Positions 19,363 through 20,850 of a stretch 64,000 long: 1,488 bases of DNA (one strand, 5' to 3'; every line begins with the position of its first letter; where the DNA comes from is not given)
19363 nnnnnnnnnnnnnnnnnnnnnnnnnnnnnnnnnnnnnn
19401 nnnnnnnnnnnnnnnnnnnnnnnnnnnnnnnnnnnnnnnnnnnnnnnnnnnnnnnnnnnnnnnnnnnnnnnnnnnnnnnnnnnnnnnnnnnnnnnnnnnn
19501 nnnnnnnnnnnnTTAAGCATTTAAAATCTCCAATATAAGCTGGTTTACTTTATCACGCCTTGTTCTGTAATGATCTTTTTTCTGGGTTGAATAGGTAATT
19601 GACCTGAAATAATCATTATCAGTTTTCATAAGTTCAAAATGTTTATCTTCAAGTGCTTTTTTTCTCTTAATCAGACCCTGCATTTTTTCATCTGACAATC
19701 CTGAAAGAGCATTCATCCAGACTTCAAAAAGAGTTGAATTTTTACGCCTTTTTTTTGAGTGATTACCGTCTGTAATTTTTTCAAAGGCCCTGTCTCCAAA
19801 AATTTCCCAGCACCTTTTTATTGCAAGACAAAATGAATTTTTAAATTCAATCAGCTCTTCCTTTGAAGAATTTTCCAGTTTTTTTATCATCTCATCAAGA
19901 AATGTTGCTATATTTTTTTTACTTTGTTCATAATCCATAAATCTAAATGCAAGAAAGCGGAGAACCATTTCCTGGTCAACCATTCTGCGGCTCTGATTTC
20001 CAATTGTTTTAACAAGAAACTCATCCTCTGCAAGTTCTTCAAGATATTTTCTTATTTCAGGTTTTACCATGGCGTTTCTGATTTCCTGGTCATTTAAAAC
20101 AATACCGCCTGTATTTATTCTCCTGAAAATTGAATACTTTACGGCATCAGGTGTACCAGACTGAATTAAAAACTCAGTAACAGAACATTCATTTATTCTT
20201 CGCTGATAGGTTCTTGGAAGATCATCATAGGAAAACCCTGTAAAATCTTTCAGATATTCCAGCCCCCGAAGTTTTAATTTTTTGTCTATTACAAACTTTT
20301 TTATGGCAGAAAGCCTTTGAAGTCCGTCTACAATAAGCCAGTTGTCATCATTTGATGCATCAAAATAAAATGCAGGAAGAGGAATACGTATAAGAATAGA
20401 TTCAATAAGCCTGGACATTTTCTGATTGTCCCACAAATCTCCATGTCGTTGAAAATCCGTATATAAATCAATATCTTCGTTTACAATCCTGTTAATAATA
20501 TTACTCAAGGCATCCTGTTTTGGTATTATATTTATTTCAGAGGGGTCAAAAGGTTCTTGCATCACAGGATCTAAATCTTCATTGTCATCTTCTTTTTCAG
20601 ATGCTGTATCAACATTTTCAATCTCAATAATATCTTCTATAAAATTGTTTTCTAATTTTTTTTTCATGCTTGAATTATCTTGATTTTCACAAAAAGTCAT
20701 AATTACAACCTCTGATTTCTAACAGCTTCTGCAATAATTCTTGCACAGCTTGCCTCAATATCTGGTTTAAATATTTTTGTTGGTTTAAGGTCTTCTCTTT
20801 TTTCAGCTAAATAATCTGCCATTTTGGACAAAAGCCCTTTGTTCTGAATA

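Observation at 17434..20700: DUF262 / ABC-ATPase / orphan triad nested between the methylase and the helicase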

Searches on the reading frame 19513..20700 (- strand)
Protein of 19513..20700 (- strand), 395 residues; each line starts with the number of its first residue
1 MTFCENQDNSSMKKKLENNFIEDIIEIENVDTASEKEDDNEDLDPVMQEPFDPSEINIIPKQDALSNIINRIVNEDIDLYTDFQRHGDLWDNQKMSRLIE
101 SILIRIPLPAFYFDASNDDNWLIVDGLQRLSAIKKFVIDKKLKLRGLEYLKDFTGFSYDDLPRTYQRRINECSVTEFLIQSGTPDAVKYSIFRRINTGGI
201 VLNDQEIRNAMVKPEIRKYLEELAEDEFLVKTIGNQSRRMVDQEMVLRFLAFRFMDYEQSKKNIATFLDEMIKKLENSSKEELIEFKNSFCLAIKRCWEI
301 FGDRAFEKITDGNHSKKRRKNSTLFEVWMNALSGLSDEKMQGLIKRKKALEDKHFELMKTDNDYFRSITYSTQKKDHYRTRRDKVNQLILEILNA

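Call 4: search_protein_families(library=pfam, proteins=[window:19513-20700:-], max_evalue=0.01)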
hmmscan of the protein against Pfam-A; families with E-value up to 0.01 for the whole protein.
window:19513-20700:- (395 aa): 1 family
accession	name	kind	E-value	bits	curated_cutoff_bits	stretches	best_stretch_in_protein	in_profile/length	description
PF03235.19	GmrSD_N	-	2.5e-18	67.4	33.2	1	79-211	13-197/199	GmrSD restriction endonuclease, N-terminal domain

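Call 5: search_protein_families(library=padloc, proteins=[window:19513-20700:-], max_evalue=0.01)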
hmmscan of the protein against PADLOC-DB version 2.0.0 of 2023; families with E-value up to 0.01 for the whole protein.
window:19513-20700:- (395 aa): 3 families
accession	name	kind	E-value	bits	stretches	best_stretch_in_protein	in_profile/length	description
PDLC03877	NsnA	-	6.3e-113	375.9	1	31-394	21-384/385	-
PDLC04027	PD-T4-2_A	-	6.3e-31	105.7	1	49-380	24-352/363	-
PDLC03418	REase_II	-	3.6e-10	37.5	1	76-212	31-158/372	Type II restriction enzyme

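Call 62: search_solved_structures(query=window:19513-20700:-, max_evalue=0.01)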
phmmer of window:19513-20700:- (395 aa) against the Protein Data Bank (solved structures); distinct sequences matched with E-value up to 0.01: 0.

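Call 71: search_protein_families(library=ncbifam, proteins=[window:19513-20700:-], max_evalue=0.00001)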
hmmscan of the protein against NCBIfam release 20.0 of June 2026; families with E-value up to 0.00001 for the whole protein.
window:19513-20700:- (395 aa): 0 families
